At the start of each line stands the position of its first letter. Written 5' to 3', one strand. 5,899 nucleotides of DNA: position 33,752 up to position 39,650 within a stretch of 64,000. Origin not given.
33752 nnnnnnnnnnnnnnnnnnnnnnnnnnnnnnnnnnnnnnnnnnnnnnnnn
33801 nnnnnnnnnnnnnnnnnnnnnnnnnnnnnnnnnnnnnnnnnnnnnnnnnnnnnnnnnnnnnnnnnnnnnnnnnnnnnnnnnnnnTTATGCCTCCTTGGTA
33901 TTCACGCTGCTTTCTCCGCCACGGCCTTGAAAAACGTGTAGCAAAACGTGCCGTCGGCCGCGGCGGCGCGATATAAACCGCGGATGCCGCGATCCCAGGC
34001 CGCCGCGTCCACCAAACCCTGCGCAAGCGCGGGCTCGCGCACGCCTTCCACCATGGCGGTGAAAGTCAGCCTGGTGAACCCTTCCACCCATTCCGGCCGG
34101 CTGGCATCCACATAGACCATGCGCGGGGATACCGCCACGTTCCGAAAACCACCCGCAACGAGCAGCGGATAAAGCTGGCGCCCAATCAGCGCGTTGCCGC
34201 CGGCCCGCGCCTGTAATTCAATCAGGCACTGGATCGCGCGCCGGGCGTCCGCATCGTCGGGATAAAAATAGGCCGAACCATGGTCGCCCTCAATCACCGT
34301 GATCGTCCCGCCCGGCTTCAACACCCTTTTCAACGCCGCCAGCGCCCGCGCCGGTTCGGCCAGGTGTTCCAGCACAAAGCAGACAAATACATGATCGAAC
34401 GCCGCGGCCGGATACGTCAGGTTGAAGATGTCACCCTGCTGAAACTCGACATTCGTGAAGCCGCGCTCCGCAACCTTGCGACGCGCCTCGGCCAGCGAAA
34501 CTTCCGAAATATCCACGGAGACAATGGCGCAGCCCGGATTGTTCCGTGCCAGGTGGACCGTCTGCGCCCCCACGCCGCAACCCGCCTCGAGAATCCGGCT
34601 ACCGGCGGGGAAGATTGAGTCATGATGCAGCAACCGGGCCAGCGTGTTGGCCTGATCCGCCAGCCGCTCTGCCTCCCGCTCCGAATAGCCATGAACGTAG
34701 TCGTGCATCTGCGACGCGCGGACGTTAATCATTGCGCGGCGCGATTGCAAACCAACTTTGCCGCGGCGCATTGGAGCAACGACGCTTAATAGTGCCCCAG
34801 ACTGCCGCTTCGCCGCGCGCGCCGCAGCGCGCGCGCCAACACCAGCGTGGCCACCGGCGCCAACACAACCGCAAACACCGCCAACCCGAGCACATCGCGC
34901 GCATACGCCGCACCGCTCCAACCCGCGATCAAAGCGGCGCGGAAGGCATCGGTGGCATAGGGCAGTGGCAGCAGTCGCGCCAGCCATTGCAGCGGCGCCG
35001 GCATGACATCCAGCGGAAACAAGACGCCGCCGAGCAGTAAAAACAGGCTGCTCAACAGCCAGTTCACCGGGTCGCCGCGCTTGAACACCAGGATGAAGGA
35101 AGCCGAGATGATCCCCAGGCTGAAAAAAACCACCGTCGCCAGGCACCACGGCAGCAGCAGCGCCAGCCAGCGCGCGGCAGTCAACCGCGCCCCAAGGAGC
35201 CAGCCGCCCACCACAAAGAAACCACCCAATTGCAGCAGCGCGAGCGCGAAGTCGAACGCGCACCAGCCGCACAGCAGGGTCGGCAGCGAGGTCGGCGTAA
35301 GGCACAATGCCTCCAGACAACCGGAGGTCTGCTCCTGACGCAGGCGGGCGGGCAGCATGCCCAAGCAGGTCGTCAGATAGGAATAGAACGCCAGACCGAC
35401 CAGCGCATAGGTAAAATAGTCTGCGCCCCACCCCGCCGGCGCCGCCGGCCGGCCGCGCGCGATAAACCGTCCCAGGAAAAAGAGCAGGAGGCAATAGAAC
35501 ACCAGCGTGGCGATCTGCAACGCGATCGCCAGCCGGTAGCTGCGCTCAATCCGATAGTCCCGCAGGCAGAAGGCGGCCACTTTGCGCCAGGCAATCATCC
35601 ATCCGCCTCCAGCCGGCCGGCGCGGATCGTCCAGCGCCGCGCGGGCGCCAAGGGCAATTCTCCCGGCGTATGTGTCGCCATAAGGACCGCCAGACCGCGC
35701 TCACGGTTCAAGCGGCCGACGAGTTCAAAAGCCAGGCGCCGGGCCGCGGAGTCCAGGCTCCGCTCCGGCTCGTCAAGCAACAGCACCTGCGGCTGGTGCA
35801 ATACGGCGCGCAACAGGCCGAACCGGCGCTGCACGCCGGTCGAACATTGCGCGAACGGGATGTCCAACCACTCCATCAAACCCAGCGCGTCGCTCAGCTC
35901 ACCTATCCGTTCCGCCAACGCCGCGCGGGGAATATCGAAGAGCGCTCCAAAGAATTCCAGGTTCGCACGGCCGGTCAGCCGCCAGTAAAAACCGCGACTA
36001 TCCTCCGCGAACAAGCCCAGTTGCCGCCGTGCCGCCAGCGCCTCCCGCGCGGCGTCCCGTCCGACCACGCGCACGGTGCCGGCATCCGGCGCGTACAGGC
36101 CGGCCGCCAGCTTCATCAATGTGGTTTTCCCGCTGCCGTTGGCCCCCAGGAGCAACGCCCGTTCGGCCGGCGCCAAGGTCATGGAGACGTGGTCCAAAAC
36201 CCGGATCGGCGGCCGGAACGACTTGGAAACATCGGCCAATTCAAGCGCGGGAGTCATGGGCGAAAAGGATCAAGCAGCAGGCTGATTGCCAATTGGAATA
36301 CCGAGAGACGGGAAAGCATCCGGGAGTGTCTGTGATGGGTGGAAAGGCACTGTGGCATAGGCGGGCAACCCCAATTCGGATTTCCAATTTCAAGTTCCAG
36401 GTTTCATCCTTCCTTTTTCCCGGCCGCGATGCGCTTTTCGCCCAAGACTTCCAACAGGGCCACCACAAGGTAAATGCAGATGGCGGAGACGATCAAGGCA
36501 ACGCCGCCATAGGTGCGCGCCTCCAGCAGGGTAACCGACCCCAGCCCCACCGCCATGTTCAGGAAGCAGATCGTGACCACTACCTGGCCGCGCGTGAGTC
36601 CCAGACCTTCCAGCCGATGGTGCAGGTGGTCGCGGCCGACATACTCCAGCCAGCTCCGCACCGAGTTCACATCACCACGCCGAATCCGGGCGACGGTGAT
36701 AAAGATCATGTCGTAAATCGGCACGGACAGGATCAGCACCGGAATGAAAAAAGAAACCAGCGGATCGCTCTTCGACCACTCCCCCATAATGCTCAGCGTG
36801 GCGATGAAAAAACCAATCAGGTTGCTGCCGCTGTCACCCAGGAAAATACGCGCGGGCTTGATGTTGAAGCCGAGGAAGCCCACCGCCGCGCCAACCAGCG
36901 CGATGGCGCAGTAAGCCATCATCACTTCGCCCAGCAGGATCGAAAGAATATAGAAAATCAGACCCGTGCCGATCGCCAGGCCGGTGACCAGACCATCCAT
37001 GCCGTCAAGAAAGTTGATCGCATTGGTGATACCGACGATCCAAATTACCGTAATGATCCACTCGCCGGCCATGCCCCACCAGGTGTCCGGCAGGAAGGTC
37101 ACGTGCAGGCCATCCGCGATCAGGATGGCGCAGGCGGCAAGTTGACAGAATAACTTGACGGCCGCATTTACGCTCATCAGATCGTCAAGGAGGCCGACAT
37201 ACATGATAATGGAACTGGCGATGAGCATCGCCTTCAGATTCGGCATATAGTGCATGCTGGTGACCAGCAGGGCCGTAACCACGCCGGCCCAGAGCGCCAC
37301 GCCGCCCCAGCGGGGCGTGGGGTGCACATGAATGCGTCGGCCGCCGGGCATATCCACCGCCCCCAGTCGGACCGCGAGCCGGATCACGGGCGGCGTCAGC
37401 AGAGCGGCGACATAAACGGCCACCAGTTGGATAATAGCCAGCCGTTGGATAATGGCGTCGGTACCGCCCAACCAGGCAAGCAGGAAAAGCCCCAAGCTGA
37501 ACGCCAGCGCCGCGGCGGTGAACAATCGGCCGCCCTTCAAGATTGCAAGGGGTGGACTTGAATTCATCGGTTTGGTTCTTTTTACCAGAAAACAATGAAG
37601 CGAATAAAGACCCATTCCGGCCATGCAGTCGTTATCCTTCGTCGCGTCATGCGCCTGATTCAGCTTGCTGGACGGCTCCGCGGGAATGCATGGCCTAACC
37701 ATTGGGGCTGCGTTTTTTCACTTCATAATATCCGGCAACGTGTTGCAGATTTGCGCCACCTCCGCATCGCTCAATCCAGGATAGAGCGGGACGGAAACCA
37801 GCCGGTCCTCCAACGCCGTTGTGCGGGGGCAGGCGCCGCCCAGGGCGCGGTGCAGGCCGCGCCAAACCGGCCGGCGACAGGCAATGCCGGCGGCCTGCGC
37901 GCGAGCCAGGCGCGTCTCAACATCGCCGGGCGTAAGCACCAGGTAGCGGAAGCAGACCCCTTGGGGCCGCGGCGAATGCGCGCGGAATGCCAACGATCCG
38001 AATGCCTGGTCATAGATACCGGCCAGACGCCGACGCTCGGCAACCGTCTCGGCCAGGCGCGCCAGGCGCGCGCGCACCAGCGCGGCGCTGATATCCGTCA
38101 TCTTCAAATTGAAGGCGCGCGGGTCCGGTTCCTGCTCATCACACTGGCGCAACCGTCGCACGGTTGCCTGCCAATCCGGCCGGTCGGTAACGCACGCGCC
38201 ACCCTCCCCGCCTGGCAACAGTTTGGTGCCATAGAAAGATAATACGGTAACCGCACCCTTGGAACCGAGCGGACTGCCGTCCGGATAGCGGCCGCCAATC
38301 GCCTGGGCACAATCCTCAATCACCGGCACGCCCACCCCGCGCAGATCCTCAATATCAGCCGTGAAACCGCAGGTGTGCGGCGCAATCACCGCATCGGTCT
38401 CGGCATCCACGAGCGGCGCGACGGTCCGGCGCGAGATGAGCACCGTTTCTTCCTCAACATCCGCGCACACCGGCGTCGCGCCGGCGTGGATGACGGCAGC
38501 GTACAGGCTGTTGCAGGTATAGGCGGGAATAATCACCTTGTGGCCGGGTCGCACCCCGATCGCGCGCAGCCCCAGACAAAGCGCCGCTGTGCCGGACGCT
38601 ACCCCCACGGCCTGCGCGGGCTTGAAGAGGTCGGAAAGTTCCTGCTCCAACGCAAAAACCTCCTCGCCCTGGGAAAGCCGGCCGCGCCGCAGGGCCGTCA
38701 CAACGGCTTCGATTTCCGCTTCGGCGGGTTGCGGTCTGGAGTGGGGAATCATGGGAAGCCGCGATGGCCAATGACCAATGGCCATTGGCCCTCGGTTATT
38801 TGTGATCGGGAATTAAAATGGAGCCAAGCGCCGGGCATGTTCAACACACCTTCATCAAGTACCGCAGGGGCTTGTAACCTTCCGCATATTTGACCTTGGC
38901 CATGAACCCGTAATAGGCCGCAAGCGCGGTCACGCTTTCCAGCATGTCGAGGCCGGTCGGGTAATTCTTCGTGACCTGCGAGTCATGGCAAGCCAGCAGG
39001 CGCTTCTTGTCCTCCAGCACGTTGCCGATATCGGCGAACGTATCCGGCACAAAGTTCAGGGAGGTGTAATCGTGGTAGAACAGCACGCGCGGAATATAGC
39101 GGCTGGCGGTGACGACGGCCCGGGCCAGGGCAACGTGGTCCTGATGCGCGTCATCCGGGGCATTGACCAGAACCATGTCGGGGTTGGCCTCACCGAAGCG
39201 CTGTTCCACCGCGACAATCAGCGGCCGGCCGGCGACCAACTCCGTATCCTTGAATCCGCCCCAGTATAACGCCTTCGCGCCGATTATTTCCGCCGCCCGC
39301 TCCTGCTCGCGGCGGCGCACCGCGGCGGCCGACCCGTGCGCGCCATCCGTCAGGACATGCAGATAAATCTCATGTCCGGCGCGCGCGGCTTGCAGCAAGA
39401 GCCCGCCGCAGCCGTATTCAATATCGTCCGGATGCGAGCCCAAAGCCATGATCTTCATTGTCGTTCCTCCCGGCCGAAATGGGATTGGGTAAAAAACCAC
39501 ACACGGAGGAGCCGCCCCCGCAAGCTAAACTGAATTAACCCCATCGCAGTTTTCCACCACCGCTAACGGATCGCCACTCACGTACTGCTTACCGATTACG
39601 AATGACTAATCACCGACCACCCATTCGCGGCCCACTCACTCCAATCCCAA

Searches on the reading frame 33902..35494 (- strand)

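Call 7: search_protein_families(library=pfam, proteins=[window:33902-35494:-], max_evalue=0.001)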
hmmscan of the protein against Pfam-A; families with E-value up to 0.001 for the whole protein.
window:33902-35494:- (530 aa): 14 families
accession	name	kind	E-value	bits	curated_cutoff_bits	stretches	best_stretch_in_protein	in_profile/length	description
PF08241.18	Methyltransf_11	-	1.8e-24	86.6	21.2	1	302-398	1-93/95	Methyltransferase domain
PF13649.12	Methyltransf_25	-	3.3e-23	82.6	27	1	301-396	1-97/97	Methyltransferase domain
PF13847.12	Methyltransf_31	-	8.7e-23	81.1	27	1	298-404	4-113/145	Methyltransferase domain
PF08242.18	Methyltransf_12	-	8.1e-21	75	30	1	302-398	1-98/98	Methyltransferase domain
PF01209.24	Ubie_methyltran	-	6e-16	58.9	20.1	1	297-405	47-156/233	ubiE/COQ5 methyltransferase family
PF13489.12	Methyltransf_23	-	1.8e-14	54.3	27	1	285-452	13-161/164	Methyltransferase domain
PF02390.23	Methyltransf_4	-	1.4e-08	34.9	24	1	301-373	5-80/173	Putative methyltransferase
PF00891.24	Methyltransf_2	-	3.5e-08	33.5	22.3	1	295-402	60-166/210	O-methyltransferase domain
PF01135.25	PCMT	-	1e-06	29.1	20.3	1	295-398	71-169/210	Protein-L-isoaspartate(D-aspartate) O-methyltransferase (PCMT)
PF05175.20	MTS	-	1.2e-06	28.7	23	1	288-369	26-102/170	Methyltransferase small domain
PF13578.12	Methyltransf_24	-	1.8e-05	26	26.3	0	302-399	1-101/105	Methyltransferase domain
PF08003.17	Methyltransf_9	-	9.9e-05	21.9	23.8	1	297-414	115-234/315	Protein of unknown function (DUF1698)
PF05724.17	TPMT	-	0.00032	20.9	26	1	282-397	22-150/218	Thiopurine S-methyltransferase (TPMT)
PF02353.26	CMAS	-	0.00038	20.3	27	1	271-399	36-163/273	Mycolic acid cyclopropane synthetase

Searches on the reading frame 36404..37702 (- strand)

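Call 7: search_protein_families(library=pfam, proteins=[window:36404-37702:-], max_evalue=0.001)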
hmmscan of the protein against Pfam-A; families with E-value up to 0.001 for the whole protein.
window:36404-37702:- (432 aa): 1 family
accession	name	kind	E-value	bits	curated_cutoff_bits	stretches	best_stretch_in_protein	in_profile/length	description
PF00953.26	Glycos_transf_4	-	2.7e-35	122.2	27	1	158-307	3-159/160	Glycosyl transferase family 4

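Call 42: search_protein_families(library=ncbifam, proteins=[window:36404-37702:-], max_evalue=0.001)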
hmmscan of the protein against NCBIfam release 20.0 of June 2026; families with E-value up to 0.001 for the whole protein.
window:36404-37702:- (432 aa): 3 families
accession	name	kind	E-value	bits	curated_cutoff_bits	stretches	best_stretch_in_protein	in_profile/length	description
TIGR02380.1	ECA_wecA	exception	5.1e-33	114.6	326.05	1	91-412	2-327/346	UDP-N-acetylglucosamine--undecaprenyl-phosphate N-acetylglucosaminephosphotransferase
NF053644.1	MraY_archaea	equivalog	2.7e-20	73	450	1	181-382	151-332/340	pseudomurein biosynthesis MraY family phospho-N-acetylmuramoyl-pentapeptide-transferase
TIGR00445.1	mraY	equivalog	3.3e-13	49.8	192.05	1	127-385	33-310/321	phospho-N-acetylmuramoyl-pentapeptide-transferase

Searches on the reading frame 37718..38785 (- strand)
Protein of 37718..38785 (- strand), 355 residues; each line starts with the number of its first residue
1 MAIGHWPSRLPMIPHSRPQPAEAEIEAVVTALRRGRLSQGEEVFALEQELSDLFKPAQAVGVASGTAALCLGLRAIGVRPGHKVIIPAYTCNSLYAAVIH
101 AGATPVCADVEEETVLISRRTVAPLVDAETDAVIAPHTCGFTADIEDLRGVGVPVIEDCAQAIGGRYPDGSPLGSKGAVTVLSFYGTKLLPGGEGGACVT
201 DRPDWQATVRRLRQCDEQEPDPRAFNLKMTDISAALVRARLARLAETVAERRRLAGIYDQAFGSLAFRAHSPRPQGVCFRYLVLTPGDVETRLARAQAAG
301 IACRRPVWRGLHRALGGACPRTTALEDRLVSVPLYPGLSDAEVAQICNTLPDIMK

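Call 7: search_protein_families(library=pfam, proteins=[window:37718-38785:-], max_evalue=0.001)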
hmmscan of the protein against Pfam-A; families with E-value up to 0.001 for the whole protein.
window:37718-38785:- (355 aa): 1 family
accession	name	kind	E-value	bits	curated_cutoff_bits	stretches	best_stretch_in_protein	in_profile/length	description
PF01041.23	DegT_DnrJ_EryC1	-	4.2e-66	224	19.8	1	21-350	4-359/360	DegT/DnrJ/EryC1/StrS aminotransferase family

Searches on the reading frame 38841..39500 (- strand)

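Call 9: search_protein_families(library=pfam, proteins=[window:38841-39500:-], max_evalue=0.001)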
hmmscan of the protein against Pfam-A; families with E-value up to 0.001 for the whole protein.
window:38841-39500:- (219 aa): 1 family
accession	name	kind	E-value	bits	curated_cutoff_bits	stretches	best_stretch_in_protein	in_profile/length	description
PF02585.22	PIG-L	-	5.2e-24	85.6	28.2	1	18-132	1-128/129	GlcNAc-PI de-N-acetylase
